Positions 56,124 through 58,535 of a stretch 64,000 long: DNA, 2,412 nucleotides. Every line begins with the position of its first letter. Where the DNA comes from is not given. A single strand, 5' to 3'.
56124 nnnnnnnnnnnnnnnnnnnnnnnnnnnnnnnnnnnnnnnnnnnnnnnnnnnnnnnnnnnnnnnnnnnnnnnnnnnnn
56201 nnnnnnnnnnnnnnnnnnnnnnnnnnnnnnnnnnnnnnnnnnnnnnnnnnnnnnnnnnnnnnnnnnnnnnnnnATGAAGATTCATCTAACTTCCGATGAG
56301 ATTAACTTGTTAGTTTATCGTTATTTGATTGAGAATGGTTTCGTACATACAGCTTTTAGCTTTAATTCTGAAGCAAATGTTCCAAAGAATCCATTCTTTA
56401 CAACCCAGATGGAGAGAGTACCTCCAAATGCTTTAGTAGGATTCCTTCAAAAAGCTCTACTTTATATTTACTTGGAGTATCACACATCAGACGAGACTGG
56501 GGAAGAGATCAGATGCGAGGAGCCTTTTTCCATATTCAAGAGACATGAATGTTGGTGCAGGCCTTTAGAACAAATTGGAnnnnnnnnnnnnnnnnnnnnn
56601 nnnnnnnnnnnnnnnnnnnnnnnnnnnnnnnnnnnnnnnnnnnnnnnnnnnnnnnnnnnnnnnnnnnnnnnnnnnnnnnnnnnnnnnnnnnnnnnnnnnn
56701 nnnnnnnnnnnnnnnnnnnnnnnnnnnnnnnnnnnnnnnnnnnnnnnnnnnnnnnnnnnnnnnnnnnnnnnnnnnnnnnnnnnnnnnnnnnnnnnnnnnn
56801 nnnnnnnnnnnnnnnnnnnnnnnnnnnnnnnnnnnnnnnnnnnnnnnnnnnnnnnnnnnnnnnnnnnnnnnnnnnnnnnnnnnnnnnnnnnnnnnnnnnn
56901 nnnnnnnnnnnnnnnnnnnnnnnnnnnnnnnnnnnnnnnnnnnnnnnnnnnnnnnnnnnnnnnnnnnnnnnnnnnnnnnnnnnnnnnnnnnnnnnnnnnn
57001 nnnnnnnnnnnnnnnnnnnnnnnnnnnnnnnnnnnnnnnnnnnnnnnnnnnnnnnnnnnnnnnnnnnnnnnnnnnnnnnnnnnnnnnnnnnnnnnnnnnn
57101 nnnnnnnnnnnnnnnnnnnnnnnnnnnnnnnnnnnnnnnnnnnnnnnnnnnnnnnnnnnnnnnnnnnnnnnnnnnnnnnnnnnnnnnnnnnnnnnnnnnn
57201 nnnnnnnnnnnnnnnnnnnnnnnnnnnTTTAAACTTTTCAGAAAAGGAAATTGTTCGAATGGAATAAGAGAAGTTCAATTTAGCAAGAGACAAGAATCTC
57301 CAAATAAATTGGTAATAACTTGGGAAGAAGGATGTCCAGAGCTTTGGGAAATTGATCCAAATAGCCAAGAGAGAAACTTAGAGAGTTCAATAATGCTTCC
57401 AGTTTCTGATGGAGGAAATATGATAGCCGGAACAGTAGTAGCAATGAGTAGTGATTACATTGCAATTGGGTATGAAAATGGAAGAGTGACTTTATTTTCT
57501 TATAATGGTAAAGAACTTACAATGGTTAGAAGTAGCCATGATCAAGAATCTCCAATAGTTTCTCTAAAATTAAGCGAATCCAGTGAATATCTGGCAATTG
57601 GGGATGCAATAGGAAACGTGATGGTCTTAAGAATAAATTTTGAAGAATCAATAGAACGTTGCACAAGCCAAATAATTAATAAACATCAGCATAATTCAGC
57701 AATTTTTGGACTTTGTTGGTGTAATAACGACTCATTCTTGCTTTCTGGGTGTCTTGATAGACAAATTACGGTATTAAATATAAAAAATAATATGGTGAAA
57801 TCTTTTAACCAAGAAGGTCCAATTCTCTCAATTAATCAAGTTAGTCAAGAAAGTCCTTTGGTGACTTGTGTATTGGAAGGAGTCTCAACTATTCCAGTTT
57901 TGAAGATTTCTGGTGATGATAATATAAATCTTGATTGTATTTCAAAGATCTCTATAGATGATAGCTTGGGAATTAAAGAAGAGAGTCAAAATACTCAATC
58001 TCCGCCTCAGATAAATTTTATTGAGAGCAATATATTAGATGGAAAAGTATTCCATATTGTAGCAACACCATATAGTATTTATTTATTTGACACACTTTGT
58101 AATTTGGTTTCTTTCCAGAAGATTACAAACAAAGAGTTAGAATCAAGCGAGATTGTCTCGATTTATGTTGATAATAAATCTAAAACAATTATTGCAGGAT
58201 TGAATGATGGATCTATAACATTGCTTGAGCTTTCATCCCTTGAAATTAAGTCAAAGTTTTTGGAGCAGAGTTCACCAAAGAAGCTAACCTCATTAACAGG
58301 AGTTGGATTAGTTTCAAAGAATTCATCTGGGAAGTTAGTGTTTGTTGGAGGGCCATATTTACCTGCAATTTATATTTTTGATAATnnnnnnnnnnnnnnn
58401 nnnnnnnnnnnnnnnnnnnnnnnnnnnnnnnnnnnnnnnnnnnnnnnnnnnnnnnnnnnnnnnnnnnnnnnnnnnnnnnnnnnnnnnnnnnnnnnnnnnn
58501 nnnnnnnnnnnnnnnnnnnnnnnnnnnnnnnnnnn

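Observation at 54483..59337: Three transcription/chromatin regulators within 5 kb: DP (E2F partner), a TBL1/Sif2-like LisH-WD40 corepressor subunit and a RING1B-like RING/RAWUL protein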

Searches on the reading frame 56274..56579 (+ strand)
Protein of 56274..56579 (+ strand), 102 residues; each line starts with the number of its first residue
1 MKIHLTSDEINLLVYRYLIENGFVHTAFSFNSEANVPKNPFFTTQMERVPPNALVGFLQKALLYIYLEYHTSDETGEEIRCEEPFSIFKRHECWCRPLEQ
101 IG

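Call 54: search_solved_structures(query=window:56274-56579:+, max_evalue=10)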
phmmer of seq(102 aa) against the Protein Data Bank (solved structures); distinct sequences matched with E-value up to 10: 5.
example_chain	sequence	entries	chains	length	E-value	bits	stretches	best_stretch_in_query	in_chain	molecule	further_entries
2xtd_A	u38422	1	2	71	1.9e-13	54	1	4-72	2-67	TBL1 F-BOX-LIKE/WD REPEAT-CONTAINING PROTEIN TBL1X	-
2xtc_A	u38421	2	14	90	2.3e-13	53.8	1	4-73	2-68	F-BOX-LIKE/WD REPEAT-CONTAINING PROTEIN TBL1X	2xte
9soc_B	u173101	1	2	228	0.22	15.3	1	3-65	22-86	Glucose-induced degradation protein 8 homolog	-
7nsc_H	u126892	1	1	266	0.29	14.9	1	3-65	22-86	Glucose-induced degradation protein 8 homolog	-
7qjn_A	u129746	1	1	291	0.63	13.8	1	18-76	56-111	Dienelactone hydrolase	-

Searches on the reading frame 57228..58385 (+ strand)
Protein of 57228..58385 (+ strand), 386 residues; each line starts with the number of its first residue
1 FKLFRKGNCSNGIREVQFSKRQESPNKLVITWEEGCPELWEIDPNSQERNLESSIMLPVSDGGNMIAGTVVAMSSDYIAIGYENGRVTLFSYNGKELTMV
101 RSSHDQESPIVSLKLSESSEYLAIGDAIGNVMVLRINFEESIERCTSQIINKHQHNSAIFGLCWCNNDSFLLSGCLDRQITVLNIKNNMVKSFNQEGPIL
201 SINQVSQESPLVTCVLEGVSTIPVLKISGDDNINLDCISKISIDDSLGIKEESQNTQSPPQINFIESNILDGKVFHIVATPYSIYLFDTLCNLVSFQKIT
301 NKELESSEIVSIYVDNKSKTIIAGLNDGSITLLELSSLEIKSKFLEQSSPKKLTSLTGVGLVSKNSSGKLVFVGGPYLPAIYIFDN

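Call 52: search_solved_structures(query=window:57228-58385:+, max_evalue=1)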
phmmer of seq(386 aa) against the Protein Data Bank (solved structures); distinct sequences matched with E-value up to 1: 23.
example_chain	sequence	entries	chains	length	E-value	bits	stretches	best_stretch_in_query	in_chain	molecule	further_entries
1pgu_A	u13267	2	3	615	3.4e-05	26.3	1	67-194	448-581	Actin interacting protein 1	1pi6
1erj_A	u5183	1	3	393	0.00033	23.1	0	118-193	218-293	TRANSCRIPTIONAL REPRESSOR TUP1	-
9dx2_H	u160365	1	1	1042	0.0011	21.3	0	155-194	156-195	GATOR2 complex protein WDR24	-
1nr0_A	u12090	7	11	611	0.0039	19.5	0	70-186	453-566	Actin interacting protein 1 | Actin-interacting protein 1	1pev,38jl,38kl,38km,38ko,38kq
9qfq_P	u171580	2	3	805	0.0055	19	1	72-186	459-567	WD repeat-containing protein 1,Methylated-DNA--protein-cysteine methyltransferase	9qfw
7ruo_A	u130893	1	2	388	0.0095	18.2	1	149-222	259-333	U3 small nucleolar RNA-associated protein 15 homolog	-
9l5r_W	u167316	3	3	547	0.011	18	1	81-194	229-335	PRP17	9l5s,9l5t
4ci8_A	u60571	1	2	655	0.013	17.8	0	74-180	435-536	ECHINODERM MICROTUBULE-ASSOCIATED PROTEIN-LIKE 1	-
6chg_D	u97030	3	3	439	0.016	17.5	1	103-225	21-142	KLLA0A08800p | Swd1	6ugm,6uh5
7mq8_LJ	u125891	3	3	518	0.017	17.4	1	149-222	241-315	U3 small nucleolar RNA-associated protein 15 homolog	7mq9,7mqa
9dx1_F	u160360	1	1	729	0.24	13.6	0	155-195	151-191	GATOR2 complex protein WDR24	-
7mq8_LN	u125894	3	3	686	0.33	13.2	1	23-166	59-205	U3 small nucleolar RNA-associated protein 4 homolog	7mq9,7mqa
6qdv_N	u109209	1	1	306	0.37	13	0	73-206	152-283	U5 small nuclear ribonucleoprotein 40 kDa protein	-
8ro0_q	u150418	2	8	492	0.45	12.7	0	73-183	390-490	Pre-mRNA-processing factor 19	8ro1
4aez_A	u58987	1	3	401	0.51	12.6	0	59-190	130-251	WD REPEAT-CONTAINING PROTEIN SLP1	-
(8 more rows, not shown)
